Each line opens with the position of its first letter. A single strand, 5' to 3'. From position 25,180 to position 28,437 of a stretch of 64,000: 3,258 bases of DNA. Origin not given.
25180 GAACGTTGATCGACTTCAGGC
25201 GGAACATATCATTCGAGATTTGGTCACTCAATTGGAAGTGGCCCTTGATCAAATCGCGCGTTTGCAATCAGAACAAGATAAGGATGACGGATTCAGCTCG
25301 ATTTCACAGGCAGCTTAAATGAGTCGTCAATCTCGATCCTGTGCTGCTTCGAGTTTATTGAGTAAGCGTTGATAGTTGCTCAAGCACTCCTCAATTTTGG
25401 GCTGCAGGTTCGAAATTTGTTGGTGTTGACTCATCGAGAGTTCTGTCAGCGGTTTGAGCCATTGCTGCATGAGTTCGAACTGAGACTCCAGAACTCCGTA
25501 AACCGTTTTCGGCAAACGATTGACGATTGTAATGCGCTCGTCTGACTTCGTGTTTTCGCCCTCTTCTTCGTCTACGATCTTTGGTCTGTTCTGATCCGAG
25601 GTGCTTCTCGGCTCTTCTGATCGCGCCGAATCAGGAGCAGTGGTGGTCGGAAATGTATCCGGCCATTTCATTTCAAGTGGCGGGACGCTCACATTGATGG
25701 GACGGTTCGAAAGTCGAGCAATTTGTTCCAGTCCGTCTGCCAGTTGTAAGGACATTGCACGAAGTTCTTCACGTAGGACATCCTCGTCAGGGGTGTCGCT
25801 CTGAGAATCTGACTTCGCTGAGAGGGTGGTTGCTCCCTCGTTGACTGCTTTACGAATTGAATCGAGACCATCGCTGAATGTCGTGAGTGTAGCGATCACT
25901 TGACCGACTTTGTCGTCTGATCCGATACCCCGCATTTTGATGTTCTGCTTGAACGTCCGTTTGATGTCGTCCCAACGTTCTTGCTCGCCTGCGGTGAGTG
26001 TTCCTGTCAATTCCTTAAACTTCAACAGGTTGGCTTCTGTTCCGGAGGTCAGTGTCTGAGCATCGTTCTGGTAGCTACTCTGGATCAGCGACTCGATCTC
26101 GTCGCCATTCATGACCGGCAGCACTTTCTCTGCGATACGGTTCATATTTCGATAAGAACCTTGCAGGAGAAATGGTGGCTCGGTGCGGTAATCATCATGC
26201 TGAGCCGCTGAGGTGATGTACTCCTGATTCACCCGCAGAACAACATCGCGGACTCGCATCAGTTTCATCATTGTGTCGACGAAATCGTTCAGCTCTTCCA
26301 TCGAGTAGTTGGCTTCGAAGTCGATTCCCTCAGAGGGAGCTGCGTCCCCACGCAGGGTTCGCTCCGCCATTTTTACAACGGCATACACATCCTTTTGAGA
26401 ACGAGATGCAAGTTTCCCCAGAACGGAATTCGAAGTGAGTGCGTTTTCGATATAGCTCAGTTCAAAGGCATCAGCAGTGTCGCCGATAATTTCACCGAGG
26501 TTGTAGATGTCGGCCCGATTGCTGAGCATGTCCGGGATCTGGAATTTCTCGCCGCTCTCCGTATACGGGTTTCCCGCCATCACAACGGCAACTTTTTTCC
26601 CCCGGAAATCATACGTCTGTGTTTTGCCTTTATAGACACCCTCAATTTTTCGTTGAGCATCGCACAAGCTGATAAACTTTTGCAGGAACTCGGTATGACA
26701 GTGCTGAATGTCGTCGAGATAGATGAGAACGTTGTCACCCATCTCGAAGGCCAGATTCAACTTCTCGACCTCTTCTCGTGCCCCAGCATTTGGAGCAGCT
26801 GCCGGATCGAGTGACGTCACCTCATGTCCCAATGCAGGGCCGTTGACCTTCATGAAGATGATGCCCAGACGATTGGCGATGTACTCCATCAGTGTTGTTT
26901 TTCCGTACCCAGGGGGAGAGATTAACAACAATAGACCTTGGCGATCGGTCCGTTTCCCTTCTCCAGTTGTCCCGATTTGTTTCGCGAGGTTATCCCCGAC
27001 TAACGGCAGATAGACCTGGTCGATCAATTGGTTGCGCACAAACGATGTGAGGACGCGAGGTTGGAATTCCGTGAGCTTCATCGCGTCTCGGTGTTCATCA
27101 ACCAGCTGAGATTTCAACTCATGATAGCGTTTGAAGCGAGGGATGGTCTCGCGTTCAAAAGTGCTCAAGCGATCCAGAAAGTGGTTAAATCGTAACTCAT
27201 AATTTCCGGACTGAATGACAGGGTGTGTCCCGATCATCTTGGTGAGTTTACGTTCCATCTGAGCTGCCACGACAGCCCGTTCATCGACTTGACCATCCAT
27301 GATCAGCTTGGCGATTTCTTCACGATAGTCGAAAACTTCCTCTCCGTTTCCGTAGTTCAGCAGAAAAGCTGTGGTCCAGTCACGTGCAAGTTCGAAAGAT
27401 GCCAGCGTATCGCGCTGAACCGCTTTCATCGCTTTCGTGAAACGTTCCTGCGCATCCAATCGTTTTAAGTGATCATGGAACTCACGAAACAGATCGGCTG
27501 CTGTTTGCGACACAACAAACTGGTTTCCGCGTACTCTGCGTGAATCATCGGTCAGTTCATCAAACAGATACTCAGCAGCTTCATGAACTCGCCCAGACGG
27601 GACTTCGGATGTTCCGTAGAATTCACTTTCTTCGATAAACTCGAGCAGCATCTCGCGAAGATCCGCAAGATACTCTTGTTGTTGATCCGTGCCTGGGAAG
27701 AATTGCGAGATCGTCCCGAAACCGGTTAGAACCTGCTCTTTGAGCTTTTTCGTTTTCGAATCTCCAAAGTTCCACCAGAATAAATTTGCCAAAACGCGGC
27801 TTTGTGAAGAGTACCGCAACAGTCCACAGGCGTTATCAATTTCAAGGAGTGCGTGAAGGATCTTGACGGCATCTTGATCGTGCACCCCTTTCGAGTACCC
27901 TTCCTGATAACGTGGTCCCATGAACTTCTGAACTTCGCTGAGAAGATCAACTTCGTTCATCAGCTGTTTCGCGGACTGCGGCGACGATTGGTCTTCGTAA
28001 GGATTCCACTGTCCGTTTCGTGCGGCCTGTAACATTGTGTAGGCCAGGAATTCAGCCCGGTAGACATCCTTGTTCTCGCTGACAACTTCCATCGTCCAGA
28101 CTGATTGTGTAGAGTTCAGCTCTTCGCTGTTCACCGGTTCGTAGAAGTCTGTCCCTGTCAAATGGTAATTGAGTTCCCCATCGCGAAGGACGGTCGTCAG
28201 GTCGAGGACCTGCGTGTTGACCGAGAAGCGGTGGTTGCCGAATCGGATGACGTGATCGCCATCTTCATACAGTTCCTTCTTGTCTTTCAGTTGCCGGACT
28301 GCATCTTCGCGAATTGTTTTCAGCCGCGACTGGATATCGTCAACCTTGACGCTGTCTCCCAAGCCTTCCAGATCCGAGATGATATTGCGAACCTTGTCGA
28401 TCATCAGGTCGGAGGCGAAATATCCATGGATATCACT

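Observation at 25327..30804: Architecture of the giant protein: about 1250-aa unassigned N-region, one AAA+ module, about 350-aa unassigned C-region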

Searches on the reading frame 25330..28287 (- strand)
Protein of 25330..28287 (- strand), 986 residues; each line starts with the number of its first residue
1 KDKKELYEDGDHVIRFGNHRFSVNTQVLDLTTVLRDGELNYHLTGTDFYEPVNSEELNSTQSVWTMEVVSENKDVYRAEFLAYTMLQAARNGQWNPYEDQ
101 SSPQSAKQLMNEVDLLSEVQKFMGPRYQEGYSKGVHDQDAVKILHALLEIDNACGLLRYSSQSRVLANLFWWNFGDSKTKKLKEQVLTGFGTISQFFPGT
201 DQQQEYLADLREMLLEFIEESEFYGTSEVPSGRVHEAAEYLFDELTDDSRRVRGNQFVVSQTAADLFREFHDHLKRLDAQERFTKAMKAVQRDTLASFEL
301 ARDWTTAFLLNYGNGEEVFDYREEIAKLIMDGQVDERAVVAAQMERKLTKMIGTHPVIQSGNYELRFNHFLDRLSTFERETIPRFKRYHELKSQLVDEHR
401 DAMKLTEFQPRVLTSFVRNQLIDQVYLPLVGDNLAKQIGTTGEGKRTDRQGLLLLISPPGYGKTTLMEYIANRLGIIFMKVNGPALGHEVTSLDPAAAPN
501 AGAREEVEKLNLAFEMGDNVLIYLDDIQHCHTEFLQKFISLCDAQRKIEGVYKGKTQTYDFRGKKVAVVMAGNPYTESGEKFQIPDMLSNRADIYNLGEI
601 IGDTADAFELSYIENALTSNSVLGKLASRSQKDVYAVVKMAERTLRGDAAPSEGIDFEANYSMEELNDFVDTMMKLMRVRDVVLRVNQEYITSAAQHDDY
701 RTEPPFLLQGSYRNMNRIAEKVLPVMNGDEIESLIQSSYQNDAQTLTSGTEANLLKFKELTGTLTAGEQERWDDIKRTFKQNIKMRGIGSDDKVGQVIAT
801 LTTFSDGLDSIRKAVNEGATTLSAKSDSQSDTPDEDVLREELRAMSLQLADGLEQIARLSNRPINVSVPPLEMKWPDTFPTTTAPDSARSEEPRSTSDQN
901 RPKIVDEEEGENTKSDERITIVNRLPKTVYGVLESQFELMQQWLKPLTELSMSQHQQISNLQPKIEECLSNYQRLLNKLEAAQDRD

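Call 44: predict_structure(alignment_id=A3)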
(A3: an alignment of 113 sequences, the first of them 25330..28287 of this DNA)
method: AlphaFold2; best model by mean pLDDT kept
length: 986 residues; sequences in the alignment: 113
mean_pLDDT: 83.6   pTM: 0.68
mean pLDDT of the five models: 83.6, 81.8, 81.2, 80.8, 80.6
residues with pLDDT >= 90: 537; 70-90: 291; 50-70: 85; < 50: 73
segments of 3 or more residues with pLDDT < 50: 829-831, 862-925
pLDDT, mean of each block of 10 residues (from residue 1): 54 86 88 95 92 95 93 95 95 84 70 92 73 78 96 94 96 95 96 91 96 95 81 94 96 96 97 97 97 95 97 93 97 95 95 95 95 94 96 96 87 63 87 90 68 81 86 91 93 95 95 90 92 90 88 94 90 68 71 77 82 89 90 93 93 91 95 96 92 82 89 91 95 95 86 95 95 93 81 73 72 75 60 61 72 65 41 34 34 31 34 36 49 74 74 78 82 83 65
secondary structure, 60 per line:
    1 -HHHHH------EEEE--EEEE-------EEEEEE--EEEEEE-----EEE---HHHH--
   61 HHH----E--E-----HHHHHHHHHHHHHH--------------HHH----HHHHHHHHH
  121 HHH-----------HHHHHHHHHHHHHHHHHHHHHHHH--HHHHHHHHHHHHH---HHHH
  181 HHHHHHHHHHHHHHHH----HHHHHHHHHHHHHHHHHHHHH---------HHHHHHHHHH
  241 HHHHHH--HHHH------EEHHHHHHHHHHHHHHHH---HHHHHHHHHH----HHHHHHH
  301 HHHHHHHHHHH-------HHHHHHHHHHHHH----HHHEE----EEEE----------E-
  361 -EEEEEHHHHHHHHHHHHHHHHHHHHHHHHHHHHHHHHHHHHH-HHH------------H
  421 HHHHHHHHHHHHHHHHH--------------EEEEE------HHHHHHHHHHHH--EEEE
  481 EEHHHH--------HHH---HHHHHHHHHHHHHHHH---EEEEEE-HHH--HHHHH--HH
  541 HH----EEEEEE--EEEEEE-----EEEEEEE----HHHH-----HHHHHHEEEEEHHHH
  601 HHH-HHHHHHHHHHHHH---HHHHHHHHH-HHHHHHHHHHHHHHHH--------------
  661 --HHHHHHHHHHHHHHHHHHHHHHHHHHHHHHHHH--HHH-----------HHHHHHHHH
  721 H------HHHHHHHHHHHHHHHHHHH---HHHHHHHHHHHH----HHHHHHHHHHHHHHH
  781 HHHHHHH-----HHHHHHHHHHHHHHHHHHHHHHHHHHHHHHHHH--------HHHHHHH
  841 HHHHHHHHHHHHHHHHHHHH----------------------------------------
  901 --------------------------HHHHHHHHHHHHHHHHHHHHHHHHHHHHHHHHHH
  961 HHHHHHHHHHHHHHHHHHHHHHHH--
elements in order (helices of 4 or more, strands of 3 or more residues): H2-6 E13-16 E19-22 E30-35 E38-43 E49-51 H55-58 H77-90 H112-123 H135-158 H161-173 H177-196 H201-221 H231-246 H249-252 H261-276 H280-289 H294-311 H319-331 E345-348 E362-366 H367-403 H420-437 E452-456 H463-474 E477-482 H483-486 H501-516 E520-525 H532-536 H539-542 E547-552 E555-560 E566-572 H577-580 H586-591 E592-596 H597-603 H605-617 H621-629 H631-646 H663-695 H712-721 H728-746 H750-761 H766-787 H793-825 H834-860 H927-984
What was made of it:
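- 27295..28059 (-): All-alpha domain, residues 916-1170, about 11 helices. It is the most variable folded part and has no family assignment. AF2 pLDDT about 91-97 over most of the domain, lower (70-92) for residues 930-970 (call 44).
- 27079..27255 (-): Beta-hairpin (1184-1205) plus a long connecting helix (1206-1242) leading into the ATPase. AF2 DSSP (call 44).
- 25708..25992 (-): Three long C-terminal helices, residues 1605-1699. Members outside Planctomycetota end at about residue 1655. AF2 (call 44).
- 25336..25704 (-): Lineage-specific tail, seen in Planctomycetota and a few other long members. It has a disordered acidic and Pro-rich linker (1701-1764) and a terminal 58-residue helix (1766-1823). 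pLDDT 31-49 in the linker, then about 74-83 in the helix (call 44).
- On MoxR / AAA_5 (helix-2-insert) clade: Two strands, 1386-1391 and 1394-1399, lie between alpha-3 and beta-4 in the AF2 model (call 44). The model shows only a loop with short helical turns at 1322-1339 and no hairpin (call 44).
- On Classical AAA clade (PF00004: Vps4, p97, FtsH): A pre-sensor-1 hairpin is present (call 44).
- Closest known: MoxR-family AAA+ ATPases. Same: A pre-sensor-1 beta-hairpin is present (call 44).
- Checked: The C-region is only partly unassigned, because 1444-1600 is the AAA+ lid plus an extension (call 44).
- No helix-2 beta-hairpin insert is modelled (call 44).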

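Call 48: fold_search(model_id=the predicted structure, library=pdb)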
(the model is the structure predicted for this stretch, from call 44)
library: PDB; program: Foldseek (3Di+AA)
matches with E <= 10: 1182; with E <= 0.001: 191
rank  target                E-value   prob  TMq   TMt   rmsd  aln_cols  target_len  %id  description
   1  8efv_B                1.9e-05  1.00  0.15  0.38  11.1       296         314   15  Structure of single homo-hexameric Holliday junction ATP-dependent DNA helicase RuvB motor (released 2023-05-10)
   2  9qhf_F                2.4e-05  1.00  0.16  0.54   8.3       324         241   15  NorQD complex state 3 from Jhaorihella thermophila (released 2026-03-25)
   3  7uiz_F                2.5e-05  1.00  0.15  0.23  26.1       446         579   12  ClpAP complex bound to ClpS N-terminal extension, class IIc (released 2022-11-09)
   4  9qh4_F                2.6e-05  1.00  0.16  0.52   9.3       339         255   14  NorQ hexamer from Paracoccus denitrificans (released 2026-03-25)
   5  7pbl_D                2.9e-05  1.00  0.14  0.40   8.9       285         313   14  RuvAB branch migration motor complexed to the Holliday junction - RuvB AAA+ state s1 [t2 dataset] (released 2022-09-14)
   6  9qh8_F                3.0e-05  1.00  0.17  0.55   8.6       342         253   15  reduced NorQ-NorD VWA domain complex from Paracoccus denitrificans (released 2026-03-25)
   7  9qh8_A                3.3e-05  1.00  0.17  0.55   8.4       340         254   15  reduced NorQ-NorD VWA domain complex from Paracoccus denitrificans (released 2026-03-25)
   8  8efv_A                3.4e-05  1.00  0.15  0.37  11.2       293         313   15  Structure of single homo-hexameric Holliday junction ATP-dependent DNA helicase RuvB motor (released 2023-05-10)
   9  9qhd_A                3.8e-05  1.00  0.15  0.46  13.4       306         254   14  NorQD complex state 1 from Jhaorihella thermophila (released 2026-03-25)
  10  7uiy_F                3.8e-05  1.00  0.14  0.23  23.3       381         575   12  ClpAP complex bound to ClpS N-terminal extension, class IIIa (released 2022-10-26)
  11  8efy_B                3.9e-05  1.00  0.15  0.39  10.9       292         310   15  Structure of double homo-hexameric AAA+ ATPase RuvB motors (released 2023-05-10)
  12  7pbl_C                4.1e-05  1.00  0.13  0.32  10.5       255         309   18  RuvAB branch migration motor complexed to the Holliday junction - RuvB AAA+ state s1 [t2 dataset] (released 2022-09-14)
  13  9qhf_E                4.5e-05  1.00  0.17  0.56   7.6       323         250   14  NorQD complex state 3 from Jhaorihella thermophila (released 2026-03-25)
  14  7uiy_A                4.7e-05  1.00  0.15  0.23  21.8       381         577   13  ClpAP complex bound to ClpS N-terminal extension, class IIIa (released 2022-10-26)
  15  6l1q_A                4.9e-05  1.00  0.17  0.50  12.2       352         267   14  Crystal structure of AfCbbQ2, a MoxR AAA+-ATPase and CbbQO-type Rubisco activase from Acidithiobacillus ferrooxidans (released 2019-12-18)
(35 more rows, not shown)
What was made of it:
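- RuvB is the top Foldseek hit, E 1.9e-5 (call 48).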

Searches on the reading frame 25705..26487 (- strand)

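Call 53: search_protein_families(library=pfam, proteins=[window:25705-26487:-], max_evalue=10)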
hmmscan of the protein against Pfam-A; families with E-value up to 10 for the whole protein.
window:25705-26487:- (261 aa): 2 families
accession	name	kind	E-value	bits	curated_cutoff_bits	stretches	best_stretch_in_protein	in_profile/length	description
PF21934.1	Yop-YscD_ppl_3rd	-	0.023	14.9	24.3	1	159-182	29-52/64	YscD/CdsD-like Bon-like domain 3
PF05983.16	Med7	-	0.047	14.3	25.8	1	100-175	53-137/189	MED7 protein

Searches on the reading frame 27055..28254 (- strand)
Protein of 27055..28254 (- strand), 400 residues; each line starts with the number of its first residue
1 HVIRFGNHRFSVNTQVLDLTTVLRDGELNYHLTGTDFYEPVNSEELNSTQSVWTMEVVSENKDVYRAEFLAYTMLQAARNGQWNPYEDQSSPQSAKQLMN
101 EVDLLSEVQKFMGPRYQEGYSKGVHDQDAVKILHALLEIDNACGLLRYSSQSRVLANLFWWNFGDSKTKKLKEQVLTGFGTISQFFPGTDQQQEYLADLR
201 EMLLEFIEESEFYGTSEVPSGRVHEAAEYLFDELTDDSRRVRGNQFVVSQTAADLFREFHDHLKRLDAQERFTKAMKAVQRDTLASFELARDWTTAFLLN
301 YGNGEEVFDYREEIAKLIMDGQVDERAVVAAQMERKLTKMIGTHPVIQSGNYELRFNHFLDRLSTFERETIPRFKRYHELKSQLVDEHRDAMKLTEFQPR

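Call 53: search_protein_families(library=pfam, proteins=[window:27055-28254:-], max_evalue=10)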
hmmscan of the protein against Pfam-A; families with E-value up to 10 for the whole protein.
window:27055-28254:- (400 aa): 0 families
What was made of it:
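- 28135..28251 (-): Small five-stranded beta domain, residues 852-890, with no family assignment. No Pfam hit (call 53).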
